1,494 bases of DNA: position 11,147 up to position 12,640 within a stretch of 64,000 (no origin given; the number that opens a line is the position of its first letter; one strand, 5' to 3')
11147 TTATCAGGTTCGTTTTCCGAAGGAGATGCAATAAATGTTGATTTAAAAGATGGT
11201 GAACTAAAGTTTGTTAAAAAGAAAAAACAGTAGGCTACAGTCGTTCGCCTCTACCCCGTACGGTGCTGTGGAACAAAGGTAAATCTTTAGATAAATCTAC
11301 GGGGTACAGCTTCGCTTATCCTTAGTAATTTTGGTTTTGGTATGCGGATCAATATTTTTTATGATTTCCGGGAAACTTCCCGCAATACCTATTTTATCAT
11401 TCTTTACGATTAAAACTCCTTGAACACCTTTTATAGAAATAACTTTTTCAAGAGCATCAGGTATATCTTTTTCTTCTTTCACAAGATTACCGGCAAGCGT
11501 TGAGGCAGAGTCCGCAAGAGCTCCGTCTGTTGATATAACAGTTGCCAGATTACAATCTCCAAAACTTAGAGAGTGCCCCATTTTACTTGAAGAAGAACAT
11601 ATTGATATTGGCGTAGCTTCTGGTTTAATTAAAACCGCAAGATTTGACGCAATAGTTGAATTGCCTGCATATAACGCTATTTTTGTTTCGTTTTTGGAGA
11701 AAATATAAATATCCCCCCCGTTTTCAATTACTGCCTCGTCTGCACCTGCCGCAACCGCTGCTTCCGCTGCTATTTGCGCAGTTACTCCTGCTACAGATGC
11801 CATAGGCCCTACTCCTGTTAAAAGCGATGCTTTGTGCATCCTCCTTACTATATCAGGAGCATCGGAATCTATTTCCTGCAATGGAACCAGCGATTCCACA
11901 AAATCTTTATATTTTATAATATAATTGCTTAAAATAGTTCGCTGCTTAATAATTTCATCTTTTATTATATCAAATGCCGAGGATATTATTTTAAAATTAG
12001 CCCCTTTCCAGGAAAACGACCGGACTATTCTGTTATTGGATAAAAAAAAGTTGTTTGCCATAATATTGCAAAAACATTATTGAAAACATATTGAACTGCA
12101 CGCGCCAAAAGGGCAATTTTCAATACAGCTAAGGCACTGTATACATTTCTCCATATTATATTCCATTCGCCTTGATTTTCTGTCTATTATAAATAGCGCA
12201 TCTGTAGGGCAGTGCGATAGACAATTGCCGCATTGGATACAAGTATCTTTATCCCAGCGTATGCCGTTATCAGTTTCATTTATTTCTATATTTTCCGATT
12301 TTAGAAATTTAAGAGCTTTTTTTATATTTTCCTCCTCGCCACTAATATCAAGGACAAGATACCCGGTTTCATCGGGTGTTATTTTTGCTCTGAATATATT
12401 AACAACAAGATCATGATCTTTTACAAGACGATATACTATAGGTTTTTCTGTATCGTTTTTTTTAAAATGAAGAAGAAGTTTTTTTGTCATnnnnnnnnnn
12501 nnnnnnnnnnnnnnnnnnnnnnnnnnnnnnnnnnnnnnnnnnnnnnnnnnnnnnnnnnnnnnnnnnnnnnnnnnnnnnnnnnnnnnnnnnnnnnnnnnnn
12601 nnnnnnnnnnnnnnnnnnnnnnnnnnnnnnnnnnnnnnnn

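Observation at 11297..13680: Methanogen-type homocysteine biosynthesis cluster (DUF39, NIL-ferredoxin, UPF0280) in a bacterium that also encodes MetY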

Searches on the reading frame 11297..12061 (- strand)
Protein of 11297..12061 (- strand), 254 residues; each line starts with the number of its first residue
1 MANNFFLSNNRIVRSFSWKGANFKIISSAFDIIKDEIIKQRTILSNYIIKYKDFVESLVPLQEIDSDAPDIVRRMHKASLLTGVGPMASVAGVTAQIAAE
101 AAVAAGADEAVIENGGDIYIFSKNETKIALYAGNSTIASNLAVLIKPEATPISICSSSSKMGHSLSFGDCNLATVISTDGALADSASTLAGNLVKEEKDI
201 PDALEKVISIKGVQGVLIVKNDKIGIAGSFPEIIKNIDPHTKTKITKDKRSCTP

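Call 3: search_protein_families(library=pfam, proteins=[window:11297-12061:-], max_evalue=0.01)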
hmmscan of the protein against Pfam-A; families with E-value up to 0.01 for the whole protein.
window:11297-12061:- (254 aa): 0 families

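Call 4: search_protein_families(library=ncbifam, proteins=[window:11297-12061:-], max_evalue=0.01)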
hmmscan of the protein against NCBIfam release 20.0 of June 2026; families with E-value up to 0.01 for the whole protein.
window:11297-12061:- (254 aa): 4 families
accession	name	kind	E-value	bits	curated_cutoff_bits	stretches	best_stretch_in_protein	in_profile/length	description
NF003323.0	PRK04334.1-3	equivalog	9.8e-63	211.8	271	1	33-229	48-243/250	hypothetical protein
NF003324.0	PRK04334.1-4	equivalog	3.1e-55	187.6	275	1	28-236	21-228/238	hypothetical protein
NF003321.0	PRK04334.1-1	equivalog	5e-52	177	262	1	29-236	24-235/248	hypothetical protein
NF003322.0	PRK04334.1-2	equivalog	2e-14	53.4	290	1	70-195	73-204/295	hypothetical protein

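Call 21: search_solved_structures(query=window:11297-12061:-, max_evalue=1)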
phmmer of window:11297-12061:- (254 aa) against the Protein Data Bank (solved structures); distinct sequences matched with E-value up to 1: 4.
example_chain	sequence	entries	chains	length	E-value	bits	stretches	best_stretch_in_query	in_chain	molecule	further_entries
2o34_A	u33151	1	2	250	1.6e-33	119.4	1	53-230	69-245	Hypothetical protein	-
9q40_C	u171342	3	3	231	0.15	14.8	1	48-112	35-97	Large ribosomal subunit protein uL1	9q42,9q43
9y6s_5w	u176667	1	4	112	0.64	12.7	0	198-236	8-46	Dynein light chain roadblock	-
5myj_BR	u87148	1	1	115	0.88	12.3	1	76-119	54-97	50S ribosomal protein L18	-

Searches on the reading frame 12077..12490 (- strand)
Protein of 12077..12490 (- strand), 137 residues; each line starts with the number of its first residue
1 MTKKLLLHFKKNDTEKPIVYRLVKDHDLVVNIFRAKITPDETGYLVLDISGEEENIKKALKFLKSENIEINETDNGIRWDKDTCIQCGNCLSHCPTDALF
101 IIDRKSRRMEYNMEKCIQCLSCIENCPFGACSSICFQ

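Call 3: search_protein_families(library=pfam, proteins=[window:12077-12490:-], max_evalue=0.01)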
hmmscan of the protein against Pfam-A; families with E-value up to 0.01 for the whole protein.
window:12077-12490:- (137 aa): 15 families
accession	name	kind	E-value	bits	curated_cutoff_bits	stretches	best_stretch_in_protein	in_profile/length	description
PF09383.16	NIL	-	2.7e-17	62.9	24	1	6-71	4-72/73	NIL domain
PF12837.12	Fer4_6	-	1.8e-14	53.3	25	2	77-99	2-24/24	4Fe-4S binding domain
PF00037.32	Fer4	-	4e-14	52.2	21.1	2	78-99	2-23/24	4Fe-4S binding domain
PF12838.12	Fer4_7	-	1.6e-12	48.1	27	1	83-130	1-52/52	4Fe-4S dicluster domain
PF13237.11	Fer4_10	-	2.3e-11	43.9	25.5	1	78-127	3-53/53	4Fe-4S dicluster domain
PF13187.11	Fer4_9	-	8e-09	35.8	27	2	84-129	2-50/52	4Fe-4S dicluster domain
PF12797.12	Fer4_2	-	9.2e-09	35.1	24.5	2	78-96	4-22/22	4Fe-4S binding domain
PF14697.11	Fer4_21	-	5.8e-08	33.2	35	1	80-131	4-56/59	4Fe-4S dicluster domain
PF12798.12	Fer4_3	-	5.9e-06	27.2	27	1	116-130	1-15/15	4Fe-4S binding domain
PF13484.11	Fer4_16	-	2.6e-05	25.3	30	1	83-99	1-17/66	4Fe-4S double cluster binding domain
PF12800.12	Fer4_4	-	0.00044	20.8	24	0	114-129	2-17/17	4Fe-4S binding domain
PF13370.11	Fer4_13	-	0.00045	21.3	24.5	0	80-96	2-18/58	4Fe-4S single cluster domain of Ferredoxin I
PF13746.11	Fer4_18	-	0.00058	20.5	27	1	65-126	42-95/114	4Fe-4S dicluster domain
PF13183.11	Fer4_8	-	0.00066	20.6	27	1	82-129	3-67/68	4Fe-4S dicluster domain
PF10369.15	ALS_ss_C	-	0.0072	16.8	23.2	1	29-68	21-60/74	Small subunit of acetolactate synthase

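Call 4: search_protein_families(library=ncbifam, proteins=[window:12077-12490:-], max_evalue=0.01)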
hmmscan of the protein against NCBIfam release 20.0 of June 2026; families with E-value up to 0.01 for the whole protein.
window:12077-12490:- (137 aa): 87 families (the best 25 are shown)
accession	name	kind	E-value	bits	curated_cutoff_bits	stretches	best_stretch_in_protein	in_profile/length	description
NF058577.1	FdxA_fam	equivalog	1.1e-13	51.2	65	2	81-130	6-52/52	4Fe-4S ferredoxin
NF043039.1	HgcAB_like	equivalog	1.3e-11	44.7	285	1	44-130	267-348/350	HgcAB-like fusion protein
NF038196.1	ferrodoxin_EFR1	subfamily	2.3e-11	44.2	75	1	55-130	157-228/242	EFR1 family ferrodoxin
NF006221.0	PRK08348.1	subfamily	2.5e-10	40.2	124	1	61-131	22-92/136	NADH-plastoquinone oxidoreductase subunit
NF010369.0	PRK13795.1-4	equivalog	6.9e-10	37.8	1086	1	83-128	577-621/633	hypothetical protein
NF040864.1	HgcB_ferredoxin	equivalog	3.5e-09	36.4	99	1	77-131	9-61/93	mercury methylation ferredoxin HgcB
NF010367.0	PRK13795.1-2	equivalog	5.1e-09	35.1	456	1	58-127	512-580/584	hypothetical protein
TIGR04105.1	FeFe_hydrog_B1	subfamily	7.9e-09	34.7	450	2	105-133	179-207/462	monomeric [FeFe] hydrogenase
TIGR04041.1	activase_YjjW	hypoth_equivalog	2.1e-08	33.9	250.2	1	63-130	24-86/276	YjjW family glycine radical enzyme activase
NF009410.0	PRK12771.1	subfamily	2.9e-08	32.8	516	1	83-131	513-560/566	NAD(P)-binding protein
NF045874.1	Vhu_polyferre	exception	4.2e-08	32.3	600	1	73-129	256-307/381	F420-non-reducing hydrogenase associated-polyferredoxin VhuB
NF042909.1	FMH_DH_FwdF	exception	9e-08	31.6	375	1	76-131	219-274/336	tungsten-dependent formylmethanofuran dehydrogenase subunit FwdF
NF008134.0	PRK10882.1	equivalog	9.9e-08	31.4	263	1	48-129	79-159/329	hydrogenase 2 operon protein HybA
NF009053.0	PRK12387.1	subfamily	1.7e-07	31.1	204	1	79-131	35-90/180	formate hydrogenlyase complex iron-sulfur subunit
NF004541.0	PRK05888.2-2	equivalog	2.6e-07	30.6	217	1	67-131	45-111/168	NADH-quinone oxidoreductase subunit NuoI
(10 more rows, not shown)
